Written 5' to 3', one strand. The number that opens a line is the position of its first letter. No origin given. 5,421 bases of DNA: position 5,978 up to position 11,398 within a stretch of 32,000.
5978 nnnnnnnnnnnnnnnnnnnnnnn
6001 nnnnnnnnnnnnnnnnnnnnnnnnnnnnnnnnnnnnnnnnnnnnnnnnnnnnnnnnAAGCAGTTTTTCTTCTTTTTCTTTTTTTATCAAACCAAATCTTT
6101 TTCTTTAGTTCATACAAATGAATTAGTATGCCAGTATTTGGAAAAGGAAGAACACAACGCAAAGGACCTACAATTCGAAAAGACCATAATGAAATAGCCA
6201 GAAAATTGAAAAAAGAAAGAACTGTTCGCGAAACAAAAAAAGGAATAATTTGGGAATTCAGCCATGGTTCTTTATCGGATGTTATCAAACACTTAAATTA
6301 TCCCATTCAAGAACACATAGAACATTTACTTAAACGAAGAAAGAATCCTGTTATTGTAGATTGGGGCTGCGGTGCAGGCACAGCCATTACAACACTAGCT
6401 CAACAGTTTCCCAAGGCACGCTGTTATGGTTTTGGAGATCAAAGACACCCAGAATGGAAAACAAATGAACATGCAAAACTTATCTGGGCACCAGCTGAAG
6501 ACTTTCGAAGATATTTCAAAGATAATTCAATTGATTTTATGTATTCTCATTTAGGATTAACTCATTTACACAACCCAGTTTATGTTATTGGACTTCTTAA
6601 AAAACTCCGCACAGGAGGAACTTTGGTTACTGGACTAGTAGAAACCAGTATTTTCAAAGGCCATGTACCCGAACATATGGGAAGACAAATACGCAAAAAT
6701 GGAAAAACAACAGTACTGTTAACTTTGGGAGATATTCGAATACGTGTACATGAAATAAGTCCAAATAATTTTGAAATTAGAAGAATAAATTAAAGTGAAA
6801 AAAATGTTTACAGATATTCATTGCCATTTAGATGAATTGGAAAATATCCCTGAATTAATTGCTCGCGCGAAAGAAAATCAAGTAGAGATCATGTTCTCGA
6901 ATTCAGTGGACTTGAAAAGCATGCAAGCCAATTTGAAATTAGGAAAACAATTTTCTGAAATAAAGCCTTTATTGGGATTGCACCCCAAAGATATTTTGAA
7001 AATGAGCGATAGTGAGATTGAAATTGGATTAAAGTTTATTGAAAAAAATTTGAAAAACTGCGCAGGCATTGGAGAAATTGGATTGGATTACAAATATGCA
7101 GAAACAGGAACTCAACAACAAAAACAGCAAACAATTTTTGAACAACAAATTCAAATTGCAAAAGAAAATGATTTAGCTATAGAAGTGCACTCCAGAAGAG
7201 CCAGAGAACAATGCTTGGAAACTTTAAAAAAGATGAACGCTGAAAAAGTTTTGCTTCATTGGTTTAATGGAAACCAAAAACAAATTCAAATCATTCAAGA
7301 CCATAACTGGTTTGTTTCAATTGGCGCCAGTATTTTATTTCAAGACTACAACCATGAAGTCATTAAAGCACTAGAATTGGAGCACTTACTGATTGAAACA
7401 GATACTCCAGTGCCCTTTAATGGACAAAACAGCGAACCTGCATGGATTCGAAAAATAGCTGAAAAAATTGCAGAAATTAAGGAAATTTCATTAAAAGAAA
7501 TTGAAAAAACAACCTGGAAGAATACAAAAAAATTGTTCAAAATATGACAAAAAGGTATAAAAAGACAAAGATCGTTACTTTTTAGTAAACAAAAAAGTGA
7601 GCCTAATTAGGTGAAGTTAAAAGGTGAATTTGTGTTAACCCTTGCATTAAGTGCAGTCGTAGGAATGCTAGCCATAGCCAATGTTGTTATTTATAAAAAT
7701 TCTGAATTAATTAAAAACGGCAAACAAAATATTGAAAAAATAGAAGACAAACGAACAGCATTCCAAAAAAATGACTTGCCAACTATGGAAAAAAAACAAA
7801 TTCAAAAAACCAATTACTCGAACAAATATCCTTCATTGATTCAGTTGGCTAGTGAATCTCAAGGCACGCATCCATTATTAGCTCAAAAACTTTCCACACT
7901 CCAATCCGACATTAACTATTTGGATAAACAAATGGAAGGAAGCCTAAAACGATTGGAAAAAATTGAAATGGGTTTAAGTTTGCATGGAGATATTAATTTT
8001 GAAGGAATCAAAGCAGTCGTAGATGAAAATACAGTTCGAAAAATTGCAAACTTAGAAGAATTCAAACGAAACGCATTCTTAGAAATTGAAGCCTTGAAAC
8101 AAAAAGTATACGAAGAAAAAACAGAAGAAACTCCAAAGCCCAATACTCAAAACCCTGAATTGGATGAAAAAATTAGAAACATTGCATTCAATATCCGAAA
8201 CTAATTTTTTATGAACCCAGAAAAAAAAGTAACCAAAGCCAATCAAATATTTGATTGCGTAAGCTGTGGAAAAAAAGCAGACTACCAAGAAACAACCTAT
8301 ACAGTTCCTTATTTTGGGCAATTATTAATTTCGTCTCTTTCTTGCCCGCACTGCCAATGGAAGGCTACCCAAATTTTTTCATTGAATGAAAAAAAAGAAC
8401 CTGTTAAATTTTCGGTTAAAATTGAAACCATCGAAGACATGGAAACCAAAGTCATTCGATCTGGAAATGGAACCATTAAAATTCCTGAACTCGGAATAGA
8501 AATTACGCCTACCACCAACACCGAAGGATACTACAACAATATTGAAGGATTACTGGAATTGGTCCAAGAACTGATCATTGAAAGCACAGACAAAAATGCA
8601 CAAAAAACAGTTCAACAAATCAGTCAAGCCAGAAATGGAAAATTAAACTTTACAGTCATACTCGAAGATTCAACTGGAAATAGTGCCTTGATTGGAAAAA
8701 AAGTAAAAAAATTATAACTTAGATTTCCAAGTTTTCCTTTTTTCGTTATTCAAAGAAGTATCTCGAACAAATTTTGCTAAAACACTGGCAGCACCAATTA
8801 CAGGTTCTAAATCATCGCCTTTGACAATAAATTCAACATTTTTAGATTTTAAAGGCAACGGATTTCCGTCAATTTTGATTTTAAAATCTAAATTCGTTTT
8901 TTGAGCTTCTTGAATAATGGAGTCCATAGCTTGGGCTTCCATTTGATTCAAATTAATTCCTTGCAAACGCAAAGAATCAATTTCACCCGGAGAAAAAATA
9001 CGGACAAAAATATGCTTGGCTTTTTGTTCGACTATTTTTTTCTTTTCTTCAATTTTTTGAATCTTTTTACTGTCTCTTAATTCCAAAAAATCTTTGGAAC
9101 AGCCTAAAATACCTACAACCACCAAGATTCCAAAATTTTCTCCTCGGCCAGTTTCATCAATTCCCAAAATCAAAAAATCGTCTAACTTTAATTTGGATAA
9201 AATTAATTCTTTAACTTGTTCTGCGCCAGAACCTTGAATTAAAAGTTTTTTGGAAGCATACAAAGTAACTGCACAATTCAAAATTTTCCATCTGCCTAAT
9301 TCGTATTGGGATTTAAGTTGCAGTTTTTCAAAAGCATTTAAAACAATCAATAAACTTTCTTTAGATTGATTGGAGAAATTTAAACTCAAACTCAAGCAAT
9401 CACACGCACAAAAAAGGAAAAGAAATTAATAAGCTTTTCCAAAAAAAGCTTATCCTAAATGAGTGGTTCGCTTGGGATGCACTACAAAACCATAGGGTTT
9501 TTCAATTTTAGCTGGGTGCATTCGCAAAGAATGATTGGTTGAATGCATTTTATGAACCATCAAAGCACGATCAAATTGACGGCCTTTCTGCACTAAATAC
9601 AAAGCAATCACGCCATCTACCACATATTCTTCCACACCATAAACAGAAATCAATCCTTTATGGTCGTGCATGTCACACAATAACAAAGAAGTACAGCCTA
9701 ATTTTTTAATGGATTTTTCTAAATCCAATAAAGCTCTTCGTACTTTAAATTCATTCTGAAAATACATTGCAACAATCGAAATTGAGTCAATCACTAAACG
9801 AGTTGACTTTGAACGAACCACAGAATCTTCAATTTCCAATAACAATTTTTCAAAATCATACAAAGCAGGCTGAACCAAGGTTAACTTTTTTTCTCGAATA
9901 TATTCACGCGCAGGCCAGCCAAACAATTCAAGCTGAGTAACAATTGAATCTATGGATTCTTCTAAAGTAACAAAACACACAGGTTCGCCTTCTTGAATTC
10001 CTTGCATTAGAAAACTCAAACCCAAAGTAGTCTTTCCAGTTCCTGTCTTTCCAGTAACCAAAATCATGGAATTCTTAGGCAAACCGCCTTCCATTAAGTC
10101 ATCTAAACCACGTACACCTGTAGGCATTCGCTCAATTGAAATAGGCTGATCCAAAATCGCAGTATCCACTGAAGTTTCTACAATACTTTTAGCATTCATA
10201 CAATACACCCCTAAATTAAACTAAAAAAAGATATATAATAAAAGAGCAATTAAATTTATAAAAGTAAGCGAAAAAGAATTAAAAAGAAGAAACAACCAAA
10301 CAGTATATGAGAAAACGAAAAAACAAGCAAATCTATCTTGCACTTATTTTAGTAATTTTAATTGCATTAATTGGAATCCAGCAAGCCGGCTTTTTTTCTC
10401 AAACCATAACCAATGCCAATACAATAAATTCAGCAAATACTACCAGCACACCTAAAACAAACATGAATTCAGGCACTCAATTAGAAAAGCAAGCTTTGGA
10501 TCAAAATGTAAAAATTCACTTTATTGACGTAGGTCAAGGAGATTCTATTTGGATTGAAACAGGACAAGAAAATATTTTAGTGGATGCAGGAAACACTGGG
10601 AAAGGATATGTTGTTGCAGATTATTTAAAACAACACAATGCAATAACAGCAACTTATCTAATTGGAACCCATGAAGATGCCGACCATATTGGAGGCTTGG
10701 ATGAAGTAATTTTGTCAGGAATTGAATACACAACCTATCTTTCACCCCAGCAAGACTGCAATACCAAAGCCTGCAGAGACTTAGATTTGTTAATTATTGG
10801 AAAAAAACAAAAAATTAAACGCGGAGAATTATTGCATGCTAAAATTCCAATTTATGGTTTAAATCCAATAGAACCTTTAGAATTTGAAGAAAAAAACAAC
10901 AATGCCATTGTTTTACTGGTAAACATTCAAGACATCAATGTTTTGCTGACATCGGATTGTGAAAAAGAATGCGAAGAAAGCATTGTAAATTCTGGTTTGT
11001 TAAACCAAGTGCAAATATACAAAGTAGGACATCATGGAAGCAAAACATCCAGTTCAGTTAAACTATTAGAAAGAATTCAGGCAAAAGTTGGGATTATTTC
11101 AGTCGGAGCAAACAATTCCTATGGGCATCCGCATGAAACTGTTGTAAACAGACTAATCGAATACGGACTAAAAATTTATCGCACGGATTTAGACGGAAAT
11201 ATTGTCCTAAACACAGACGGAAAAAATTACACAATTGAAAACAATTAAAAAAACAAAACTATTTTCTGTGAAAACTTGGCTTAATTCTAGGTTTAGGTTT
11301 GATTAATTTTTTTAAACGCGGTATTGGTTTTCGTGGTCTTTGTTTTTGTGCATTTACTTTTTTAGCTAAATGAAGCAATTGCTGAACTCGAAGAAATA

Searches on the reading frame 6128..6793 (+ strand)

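Call 34: search_protein_families(library=pfam, proteins=[window:6128-6793:+], max_evalue=0.001)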
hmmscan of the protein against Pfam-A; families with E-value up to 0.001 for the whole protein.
window:6128-6793:+ (221 aa): 4 families
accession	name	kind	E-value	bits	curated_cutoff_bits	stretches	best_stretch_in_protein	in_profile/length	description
PF08241.18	Methyltransf_11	-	3.3e-05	24.9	21.2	1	77-167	1-94/95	Methyltransferase domain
PF13847.12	Methyltransf_31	-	0.00011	22.3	27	0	72-170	3-111/145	Methyltransferase domain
PF13489.12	Methyltransf_23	-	0.00029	21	27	1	54-167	3-115/164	Methyltransferase domain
PF13649.12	Methyltransf_25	-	0.00031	21.8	27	0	76-151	1-81/97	Methyltransferase domain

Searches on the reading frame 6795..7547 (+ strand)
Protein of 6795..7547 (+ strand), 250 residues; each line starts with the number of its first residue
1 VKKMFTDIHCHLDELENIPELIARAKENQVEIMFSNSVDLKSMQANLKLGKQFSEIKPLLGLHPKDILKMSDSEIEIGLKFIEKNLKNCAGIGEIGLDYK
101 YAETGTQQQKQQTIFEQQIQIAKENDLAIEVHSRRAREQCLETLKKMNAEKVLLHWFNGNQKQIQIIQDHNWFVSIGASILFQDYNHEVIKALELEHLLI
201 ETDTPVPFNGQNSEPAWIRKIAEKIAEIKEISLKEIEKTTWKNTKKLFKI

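Call 34: search_protein_families(library=pfam, proteins=[window:6795-7547:+], max_evalue=0.001)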
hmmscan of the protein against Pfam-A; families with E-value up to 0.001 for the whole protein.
window:6795-7547:+ (250 aa): 1 family
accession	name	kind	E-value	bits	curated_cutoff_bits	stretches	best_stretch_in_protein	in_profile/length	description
PF01026.27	TatD_DNase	-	2.8e-60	204.3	27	1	6-249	1-253/253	TatD related DNase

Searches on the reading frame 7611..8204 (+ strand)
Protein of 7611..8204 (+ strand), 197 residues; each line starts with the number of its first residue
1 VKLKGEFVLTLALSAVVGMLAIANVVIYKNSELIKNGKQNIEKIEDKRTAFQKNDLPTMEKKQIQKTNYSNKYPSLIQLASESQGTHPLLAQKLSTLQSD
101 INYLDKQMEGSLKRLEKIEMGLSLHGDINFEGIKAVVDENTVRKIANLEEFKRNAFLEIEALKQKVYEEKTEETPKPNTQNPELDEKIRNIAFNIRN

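Call 34: search_protein_families(library=pfam, proteins=[window:7611-8204:+], max_evalue=0.001)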
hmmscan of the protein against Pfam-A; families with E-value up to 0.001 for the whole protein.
window:7611-8204:+ (197 aa): 0 families

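Call 53: search_protein_families(library=phrogs, proteins=[window:7611-8204:+], max_evalue=0.01)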
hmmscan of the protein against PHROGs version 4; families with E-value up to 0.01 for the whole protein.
window:7611-8204:+ (197 aa): 1 family
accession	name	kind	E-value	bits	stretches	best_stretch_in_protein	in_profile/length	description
phrog_4290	-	lysis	0.0058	16.1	1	21-108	375-462/969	lysozyme domain-containing protein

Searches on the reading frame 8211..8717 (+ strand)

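Call 34: search_protein_families(library=pfam, proteins=[window:8211-8717:+], max_evalue=0.001)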
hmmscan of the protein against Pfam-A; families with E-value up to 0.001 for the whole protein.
window:8211-8717:+ (168 aa): 2 families
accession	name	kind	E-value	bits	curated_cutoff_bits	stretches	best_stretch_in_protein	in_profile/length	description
PF22794.1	jr-ZPR1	-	2.2e-16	60.3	27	1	75-160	1-96/125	ZPR1 jelly-roll domain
PF03367.19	Zn_ribbon_ZPR1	-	8.5e-09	35.2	23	1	15-56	8-49/56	ZPR1 zinc-finger domain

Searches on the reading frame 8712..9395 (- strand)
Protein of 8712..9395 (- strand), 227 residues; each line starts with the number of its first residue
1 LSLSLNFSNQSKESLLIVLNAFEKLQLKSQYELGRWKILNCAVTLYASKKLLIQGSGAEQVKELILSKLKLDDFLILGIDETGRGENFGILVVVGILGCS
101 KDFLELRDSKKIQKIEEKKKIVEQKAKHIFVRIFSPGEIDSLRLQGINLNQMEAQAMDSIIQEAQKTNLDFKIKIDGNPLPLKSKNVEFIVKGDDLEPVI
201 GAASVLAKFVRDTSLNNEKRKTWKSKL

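Call 34: search_protein_families(library=pfam, proteins=[window:8712-9395:-], max_evalue=0.001)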
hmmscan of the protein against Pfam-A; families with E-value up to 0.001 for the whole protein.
window:8712-9395:- (227 aa): 2 families
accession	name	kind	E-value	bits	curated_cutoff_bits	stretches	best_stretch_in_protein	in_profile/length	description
PF01351.25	RNase_HII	-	1.3e-19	71.4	25.8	1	77-222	1-160/199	Ribonuclease HII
PF11858.14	DUF3378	-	8e-06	26.4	27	1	26-61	24-59/76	Domain of unknown function (DUF3378)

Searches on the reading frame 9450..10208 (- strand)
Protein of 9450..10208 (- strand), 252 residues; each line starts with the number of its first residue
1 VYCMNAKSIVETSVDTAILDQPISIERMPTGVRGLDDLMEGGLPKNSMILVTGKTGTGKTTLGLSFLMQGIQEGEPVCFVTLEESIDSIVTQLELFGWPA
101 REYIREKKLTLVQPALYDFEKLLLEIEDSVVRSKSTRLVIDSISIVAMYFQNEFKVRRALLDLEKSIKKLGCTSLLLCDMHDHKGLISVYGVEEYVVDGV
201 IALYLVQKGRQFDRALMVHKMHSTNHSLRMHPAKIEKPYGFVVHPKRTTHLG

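Call 35: search_protein_families(library=pfam, proteins=[window:9450-10208:-], max_evalue=0.001)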
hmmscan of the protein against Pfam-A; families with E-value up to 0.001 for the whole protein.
window:9450-10208:- (252 aa): 8 families
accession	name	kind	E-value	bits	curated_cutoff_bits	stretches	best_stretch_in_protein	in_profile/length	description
PF06745.19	ATPase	-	1e-56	192.4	26.6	1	29-246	2-229/231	KaiC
PF00154.27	RecA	-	4.7e-09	36.5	27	1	22-145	27-141/262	recA bacterial DNA recombination protein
PF03796.21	DnaB_C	-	1.5e-06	28.3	27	1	28-93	2-67/255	DnaB-like helicase C terminal domain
PF13481.12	AAA_25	-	2.1e-05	24.7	27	1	34-94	21-92/195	AAA domain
PF00437.27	T2SSE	-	0.0001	21.5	24.9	1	46-87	142-181/370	Type II/IV secretion system protein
PF13401.12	AAA_22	-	0.00015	22.5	27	1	47-141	6-91/130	AAA domain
PF01695.23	IstB_IS21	-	0.00028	20.9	24.1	1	46-86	92-132/238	IstB-like ATP binding protein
PF20720.3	nSTAND3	-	0.0003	21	27.2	1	43-87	14-55/155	Novel STAND NTPase 3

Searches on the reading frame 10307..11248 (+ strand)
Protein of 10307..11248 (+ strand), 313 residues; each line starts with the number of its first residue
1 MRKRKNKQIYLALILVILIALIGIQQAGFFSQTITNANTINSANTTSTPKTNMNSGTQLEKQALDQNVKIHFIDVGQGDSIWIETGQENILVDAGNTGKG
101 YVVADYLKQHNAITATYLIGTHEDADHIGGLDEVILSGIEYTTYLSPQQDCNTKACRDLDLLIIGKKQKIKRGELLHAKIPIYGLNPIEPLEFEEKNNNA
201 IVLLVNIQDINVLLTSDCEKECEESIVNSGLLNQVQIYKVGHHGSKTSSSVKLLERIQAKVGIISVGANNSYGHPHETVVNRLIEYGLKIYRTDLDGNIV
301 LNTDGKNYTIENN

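Call 35: search_protein_families(library=pfam, proteins=[window:10307-11248:+], max_evalue=0.001)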
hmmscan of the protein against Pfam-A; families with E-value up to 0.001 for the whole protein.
window:10307-11248:+ (313 aa): 1 family
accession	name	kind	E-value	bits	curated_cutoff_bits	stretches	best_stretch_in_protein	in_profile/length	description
PF00753.33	Lactamase_B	-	1.1e-09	39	22.7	1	74-134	2-63/196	Metallo-beta-lactamase superfamily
